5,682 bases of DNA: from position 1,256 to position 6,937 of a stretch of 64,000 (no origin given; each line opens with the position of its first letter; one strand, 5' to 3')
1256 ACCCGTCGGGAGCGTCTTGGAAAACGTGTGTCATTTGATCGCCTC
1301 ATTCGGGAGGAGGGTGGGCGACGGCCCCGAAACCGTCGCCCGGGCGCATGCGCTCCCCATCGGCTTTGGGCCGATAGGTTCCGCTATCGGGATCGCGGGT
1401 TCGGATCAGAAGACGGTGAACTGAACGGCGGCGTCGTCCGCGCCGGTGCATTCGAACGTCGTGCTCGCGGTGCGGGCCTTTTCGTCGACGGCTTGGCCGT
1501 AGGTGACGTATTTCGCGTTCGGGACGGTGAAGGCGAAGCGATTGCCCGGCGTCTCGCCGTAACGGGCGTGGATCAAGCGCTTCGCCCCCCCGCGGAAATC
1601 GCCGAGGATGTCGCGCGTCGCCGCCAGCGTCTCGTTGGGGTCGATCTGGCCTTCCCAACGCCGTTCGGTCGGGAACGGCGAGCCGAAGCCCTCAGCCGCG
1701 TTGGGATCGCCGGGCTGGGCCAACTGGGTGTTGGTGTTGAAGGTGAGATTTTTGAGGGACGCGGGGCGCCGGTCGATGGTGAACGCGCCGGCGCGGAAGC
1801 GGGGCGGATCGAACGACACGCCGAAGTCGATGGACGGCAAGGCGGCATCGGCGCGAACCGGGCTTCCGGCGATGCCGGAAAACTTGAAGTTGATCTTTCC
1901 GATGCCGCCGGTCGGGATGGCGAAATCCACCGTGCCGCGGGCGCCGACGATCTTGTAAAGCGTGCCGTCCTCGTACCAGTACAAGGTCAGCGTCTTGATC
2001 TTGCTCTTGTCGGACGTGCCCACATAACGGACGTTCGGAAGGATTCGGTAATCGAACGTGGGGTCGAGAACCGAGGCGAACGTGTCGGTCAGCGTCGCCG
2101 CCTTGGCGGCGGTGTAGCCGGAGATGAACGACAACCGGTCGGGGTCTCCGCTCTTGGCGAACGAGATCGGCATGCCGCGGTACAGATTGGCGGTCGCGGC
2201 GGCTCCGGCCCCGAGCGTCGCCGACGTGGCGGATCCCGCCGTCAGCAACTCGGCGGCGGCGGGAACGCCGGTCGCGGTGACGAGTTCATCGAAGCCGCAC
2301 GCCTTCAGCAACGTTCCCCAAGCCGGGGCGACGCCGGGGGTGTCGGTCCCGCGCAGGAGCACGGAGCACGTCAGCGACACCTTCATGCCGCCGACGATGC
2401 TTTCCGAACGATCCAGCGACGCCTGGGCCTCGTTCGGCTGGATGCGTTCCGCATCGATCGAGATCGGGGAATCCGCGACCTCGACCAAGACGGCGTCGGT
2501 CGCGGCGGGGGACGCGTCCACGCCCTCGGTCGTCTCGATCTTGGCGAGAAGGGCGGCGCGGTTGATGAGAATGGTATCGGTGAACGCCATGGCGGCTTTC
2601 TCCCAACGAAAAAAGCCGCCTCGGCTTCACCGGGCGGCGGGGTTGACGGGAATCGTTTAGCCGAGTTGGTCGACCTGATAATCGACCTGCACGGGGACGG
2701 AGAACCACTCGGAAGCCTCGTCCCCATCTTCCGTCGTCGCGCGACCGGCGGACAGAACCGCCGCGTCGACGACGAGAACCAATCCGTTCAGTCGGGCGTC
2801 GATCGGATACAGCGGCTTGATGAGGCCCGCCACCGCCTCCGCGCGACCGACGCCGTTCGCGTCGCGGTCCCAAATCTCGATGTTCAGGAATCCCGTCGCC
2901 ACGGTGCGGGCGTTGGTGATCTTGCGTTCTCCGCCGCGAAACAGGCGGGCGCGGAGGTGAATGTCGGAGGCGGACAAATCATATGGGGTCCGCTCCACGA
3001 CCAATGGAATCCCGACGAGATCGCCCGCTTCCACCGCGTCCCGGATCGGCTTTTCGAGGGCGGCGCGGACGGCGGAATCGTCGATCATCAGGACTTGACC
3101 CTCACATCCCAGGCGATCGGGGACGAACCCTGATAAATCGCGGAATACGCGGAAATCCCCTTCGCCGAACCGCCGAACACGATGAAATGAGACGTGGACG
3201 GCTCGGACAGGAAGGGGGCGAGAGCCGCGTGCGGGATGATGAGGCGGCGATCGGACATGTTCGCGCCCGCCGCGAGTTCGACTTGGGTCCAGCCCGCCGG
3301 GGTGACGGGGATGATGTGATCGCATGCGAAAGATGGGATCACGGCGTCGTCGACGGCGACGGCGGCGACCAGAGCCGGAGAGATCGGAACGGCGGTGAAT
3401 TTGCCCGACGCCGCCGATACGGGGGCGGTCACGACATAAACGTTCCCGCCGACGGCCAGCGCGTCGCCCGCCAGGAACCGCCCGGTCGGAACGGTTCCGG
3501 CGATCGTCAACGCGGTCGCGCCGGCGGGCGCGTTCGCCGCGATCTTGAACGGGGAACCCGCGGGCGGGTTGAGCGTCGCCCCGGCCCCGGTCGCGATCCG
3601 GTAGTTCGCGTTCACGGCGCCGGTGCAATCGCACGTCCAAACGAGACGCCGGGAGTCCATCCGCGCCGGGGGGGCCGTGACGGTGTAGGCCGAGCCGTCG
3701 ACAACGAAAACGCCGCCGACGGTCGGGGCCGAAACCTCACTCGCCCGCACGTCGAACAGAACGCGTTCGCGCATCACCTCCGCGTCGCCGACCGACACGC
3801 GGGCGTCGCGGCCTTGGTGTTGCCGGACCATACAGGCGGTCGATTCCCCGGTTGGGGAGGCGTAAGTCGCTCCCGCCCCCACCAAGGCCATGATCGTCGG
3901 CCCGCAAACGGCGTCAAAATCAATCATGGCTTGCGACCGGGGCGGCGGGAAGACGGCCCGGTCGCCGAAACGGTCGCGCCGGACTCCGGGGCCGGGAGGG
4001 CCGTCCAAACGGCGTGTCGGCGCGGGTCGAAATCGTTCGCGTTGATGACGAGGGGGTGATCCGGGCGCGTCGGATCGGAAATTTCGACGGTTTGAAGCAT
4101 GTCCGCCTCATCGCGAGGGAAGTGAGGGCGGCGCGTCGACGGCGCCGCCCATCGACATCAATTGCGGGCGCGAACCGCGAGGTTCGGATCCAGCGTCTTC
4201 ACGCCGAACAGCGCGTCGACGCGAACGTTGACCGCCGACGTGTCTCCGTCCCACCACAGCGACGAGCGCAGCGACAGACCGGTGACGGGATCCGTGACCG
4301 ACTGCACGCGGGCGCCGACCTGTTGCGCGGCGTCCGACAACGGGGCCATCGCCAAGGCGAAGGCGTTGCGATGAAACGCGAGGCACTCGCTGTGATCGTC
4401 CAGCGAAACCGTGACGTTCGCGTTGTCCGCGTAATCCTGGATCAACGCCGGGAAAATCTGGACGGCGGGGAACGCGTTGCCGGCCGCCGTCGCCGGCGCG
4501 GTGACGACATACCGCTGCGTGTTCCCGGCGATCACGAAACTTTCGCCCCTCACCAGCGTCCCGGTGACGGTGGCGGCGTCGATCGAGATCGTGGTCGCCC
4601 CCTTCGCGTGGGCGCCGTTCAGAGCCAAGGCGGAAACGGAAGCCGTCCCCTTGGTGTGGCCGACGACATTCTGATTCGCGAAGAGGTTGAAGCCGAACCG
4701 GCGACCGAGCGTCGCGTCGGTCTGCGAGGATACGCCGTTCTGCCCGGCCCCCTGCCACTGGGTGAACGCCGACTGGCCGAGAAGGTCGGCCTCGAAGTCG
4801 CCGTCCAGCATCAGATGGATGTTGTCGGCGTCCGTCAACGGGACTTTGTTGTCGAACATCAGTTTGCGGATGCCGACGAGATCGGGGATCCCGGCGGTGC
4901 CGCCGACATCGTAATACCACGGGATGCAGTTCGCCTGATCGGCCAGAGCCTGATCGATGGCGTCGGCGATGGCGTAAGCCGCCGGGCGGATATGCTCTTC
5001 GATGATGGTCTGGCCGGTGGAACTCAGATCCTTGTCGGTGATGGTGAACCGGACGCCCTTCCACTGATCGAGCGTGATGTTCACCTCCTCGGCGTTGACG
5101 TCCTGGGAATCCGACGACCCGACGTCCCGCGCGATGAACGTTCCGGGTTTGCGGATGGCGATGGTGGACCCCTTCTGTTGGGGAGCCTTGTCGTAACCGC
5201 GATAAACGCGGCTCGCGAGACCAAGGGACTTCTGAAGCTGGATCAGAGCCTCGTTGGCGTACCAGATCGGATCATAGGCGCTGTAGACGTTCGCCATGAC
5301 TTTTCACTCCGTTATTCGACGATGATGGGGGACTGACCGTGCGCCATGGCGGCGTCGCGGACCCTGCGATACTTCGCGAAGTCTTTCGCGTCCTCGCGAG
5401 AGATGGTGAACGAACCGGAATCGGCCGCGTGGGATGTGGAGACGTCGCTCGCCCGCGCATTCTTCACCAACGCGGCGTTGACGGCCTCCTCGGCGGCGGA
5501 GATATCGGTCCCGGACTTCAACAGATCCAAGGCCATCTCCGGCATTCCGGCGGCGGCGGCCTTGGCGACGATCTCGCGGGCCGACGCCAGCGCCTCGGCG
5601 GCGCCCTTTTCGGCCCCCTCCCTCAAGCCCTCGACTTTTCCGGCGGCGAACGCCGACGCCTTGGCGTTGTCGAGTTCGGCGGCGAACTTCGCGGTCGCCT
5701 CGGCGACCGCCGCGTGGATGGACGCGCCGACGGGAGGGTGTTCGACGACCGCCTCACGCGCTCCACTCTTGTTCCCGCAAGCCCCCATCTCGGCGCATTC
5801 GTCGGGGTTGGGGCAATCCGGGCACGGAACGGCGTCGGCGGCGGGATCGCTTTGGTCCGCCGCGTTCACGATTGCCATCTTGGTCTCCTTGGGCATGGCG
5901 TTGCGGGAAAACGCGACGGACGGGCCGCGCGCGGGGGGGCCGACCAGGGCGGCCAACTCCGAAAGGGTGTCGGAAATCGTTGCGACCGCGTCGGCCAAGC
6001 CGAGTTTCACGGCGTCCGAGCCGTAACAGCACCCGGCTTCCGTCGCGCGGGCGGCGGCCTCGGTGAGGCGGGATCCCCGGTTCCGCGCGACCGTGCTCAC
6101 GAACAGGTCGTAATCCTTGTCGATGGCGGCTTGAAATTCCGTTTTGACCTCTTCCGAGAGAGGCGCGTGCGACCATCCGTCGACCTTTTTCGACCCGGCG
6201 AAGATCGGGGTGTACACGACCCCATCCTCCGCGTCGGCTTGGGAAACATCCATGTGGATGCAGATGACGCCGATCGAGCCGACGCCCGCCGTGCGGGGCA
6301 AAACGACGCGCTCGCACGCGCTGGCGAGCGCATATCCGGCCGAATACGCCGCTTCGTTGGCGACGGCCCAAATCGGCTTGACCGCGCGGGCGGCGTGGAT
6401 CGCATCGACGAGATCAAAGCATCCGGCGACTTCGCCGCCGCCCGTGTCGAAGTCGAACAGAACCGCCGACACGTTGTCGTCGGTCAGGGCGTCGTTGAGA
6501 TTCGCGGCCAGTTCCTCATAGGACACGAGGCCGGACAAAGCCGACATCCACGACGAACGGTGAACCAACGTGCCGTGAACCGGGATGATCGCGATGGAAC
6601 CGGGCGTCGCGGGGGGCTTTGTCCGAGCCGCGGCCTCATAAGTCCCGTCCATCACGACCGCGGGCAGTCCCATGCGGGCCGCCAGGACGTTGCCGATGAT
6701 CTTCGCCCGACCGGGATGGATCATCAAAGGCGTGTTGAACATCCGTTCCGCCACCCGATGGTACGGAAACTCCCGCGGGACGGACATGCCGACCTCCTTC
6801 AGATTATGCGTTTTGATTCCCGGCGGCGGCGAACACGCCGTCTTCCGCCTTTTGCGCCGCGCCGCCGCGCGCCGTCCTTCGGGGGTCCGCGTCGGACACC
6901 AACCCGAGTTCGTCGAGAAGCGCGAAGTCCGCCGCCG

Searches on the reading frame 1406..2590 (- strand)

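Call 16: search_protein_families(library=phrogs, proteins=[window:1406-2590:-], max_evalue=0.001)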
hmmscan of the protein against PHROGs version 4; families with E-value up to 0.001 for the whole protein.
window:1406-2590:- (394 aa): 1 family
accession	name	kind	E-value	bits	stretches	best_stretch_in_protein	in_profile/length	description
phrog_290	-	tail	1.5e-12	48.6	1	4-390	11-326/411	minor tail protein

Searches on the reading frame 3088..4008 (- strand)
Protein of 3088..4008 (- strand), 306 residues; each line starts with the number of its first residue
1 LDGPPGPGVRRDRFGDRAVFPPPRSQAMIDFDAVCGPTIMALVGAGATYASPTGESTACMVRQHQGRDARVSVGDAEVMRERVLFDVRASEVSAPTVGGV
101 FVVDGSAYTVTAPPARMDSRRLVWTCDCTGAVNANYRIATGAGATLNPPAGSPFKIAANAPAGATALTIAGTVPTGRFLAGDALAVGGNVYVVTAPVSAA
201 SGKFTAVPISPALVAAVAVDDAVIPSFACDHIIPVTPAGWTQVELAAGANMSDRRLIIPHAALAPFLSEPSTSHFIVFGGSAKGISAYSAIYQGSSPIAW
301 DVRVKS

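Call 16: search_protein_families(library=phrogs, proteins=[window:3088-4008:-], max_evalue=0.001)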
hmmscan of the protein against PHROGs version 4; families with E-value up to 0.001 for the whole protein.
window:3088-4008:- (306 aa): 2 families
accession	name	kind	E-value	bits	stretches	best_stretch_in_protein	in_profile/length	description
phrog_7787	-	unknown function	1.3e-12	48.6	1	43-129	15-100/102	-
phrog_1302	-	tail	7e-09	36.5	1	148-223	93-163/201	distal tail protein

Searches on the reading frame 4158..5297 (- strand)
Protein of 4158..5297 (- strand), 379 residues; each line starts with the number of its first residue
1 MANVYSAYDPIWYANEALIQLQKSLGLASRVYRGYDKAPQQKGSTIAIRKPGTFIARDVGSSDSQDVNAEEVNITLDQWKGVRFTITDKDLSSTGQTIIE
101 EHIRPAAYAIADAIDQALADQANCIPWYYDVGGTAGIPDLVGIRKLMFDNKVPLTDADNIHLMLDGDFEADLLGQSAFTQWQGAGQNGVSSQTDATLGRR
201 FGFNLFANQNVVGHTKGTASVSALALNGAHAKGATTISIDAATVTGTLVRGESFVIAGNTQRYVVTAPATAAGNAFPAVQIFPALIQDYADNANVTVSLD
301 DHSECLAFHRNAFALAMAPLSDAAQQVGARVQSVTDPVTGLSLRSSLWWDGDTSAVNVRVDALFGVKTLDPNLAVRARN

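Call 16: search_protein_families(library=phrogs, proteins=[window:4158-5297:-], max_evalue=0.001)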
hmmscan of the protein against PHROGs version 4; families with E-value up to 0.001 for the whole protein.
window:4158-5297:- (379 aa): 3 families
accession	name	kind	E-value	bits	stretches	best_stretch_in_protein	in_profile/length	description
phrog_283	-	head and packaging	2.1e-67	229.1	1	1-376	1-380/385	major head protein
phrog_267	-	head and packaging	2.8e-11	44.2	1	13-249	45-266/410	major head protein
phrog_1302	-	tail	0.00061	20.3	1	199-296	80-164/201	distal tail protein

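Call 38: search_dna_similar(query=window:4158-5297:-, collection=phages, mode=protein, max_rows=15)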
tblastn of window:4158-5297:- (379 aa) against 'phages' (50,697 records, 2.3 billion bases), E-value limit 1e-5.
Records with a match: 56; places in all: 56; records where one place covers at least 80% of the query: 45.
Best place of each record, by identity: <60% 56.
By first word of the organism name: Vibrio 41; Streptomyces 5; Dinoroseobacter 3; Caudoviricetes 2; Escherichia 2; Pseudanabaena 1; Flyfo 1; Klebsiella 1.
By host as written in the record: Vibrio parahaemolyticus 15; Vibrio alginolyticus 4; - 4; Streptomyces lividans JI 1326 4; Vibrio vulnificus 3; Dinoroseobacter shibae DFL12T 2; Vibrio campbellii HY01 2; Escherichia coli 2; and 20 more.
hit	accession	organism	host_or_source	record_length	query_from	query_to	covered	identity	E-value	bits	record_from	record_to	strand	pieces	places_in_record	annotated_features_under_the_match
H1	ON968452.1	Pseudanabaena phage Pan1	Pseudanabaena sp.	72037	1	378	100%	39.4%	6e-57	206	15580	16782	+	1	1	coat protein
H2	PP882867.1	Dinoroseobacter phage vB_DshS_R26L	Dinoroseobacter shibae DFL12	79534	1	378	100%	38.3%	2e-58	210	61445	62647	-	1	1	coat protein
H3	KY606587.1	Dinoroseobacter phage vB_DshS-R5C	Dinoroseobacter shibae DFL12T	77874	1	378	100%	38.1%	2e-56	204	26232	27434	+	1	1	coat protein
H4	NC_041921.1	Dinoroseobacter phage vB_DshS-R5C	Dinoroseobacter shibae DFL12T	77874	1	378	100%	38.1%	2e-56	204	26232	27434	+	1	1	major head protein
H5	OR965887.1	Vibrio phage VpP2 MP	Vibrio parahaemolyticus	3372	1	376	99%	29.8%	2e-24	110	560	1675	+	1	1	major head protein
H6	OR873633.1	Vibrio phage VpP1 MP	Vibrio parahaemolyticus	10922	1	376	99%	29.8%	2e-24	110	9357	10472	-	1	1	major head protein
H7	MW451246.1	Vibrio phage VP11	Vibrio parahaemolyticus VP11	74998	1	376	99%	29.8%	2e-24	110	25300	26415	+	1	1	record has no annotation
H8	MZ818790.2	Vibrio phage OPA17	Vibrio campbellii HY01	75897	1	376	99%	29.8%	2e-24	110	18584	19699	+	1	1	hypothetical protein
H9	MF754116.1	Vibrio phage vB_VpaS_KF6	Vibrio parahaemolyticus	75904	1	376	99%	29.8%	2e-24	110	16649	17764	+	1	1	major capsid protein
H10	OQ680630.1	Vibrio phage PG288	Vibrio parahaemolyticus G855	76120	1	376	99%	29.8%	2e-24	110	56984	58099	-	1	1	major capsid protein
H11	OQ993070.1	Vibrio phage VPy01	Vibrio parahaemolyticus NCCP 13714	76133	1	376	99%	29.8%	2e-24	110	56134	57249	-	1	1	major capsid protein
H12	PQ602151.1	Vibrio phage PVA3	Vibrio alginolyticus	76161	1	376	99%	29.8%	2e-24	110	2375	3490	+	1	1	major capsid protein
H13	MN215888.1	Vibrio phage vB_VpaS_HCMJ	Vibrio parahaemolyticus AKM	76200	1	376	99%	29.8%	2e-24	110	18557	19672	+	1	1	major capsid protein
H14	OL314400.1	Vibrio phage OTA22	Vibrio campbellii HY01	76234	1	376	99%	29.8%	2e-24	110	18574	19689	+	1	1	hypothetical protein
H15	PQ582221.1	Vibrio phage PVA1_EC2022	Vibrio alginolyticus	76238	1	376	99%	29.8%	2e-24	110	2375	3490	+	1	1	major head protein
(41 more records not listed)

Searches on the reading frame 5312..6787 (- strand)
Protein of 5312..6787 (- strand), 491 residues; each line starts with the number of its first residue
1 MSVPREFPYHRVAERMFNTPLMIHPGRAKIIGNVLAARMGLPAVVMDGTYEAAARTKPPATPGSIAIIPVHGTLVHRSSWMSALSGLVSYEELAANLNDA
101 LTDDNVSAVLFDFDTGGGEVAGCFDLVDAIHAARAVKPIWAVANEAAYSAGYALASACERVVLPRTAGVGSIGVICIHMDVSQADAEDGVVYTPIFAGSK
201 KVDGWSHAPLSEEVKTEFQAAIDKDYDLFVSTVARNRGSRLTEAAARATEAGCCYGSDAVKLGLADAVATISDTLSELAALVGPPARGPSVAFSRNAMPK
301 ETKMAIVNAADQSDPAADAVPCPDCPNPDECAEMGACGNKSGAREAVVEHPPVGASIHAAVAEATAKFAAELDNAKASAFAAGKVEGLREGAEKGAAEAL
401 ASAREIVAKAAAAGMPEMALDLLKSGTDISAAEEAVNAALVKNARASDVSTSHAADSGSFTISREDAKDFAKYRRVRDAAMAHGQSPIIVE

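Call 16: search_protein_families(library=phrogs, proteins=[window:5312-6787:-], max_evalue=0.001)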
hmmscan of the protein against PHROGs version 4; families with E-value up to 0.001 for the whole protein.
window:5312-6787:- (491 aa): 5 families
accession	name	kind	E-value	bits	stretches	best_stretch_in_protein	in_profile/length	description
phrog_53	-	head and packaging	2.4e-100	338.4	1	10-435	9-490/583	head maturation protease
phrog_4759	-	unknown function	7.2e-34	118.3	1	65-184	82-201/209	-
phrog_33023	-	unknown function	1.3e-26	94.5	1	63-446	66-433/507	-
phrog_21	-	head and packaging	2.9e-09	36.3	1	54-199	550-697/1362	portal protein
phrog_24209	-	unknown function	1.7e-08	35.2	1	89-134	3-48/49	-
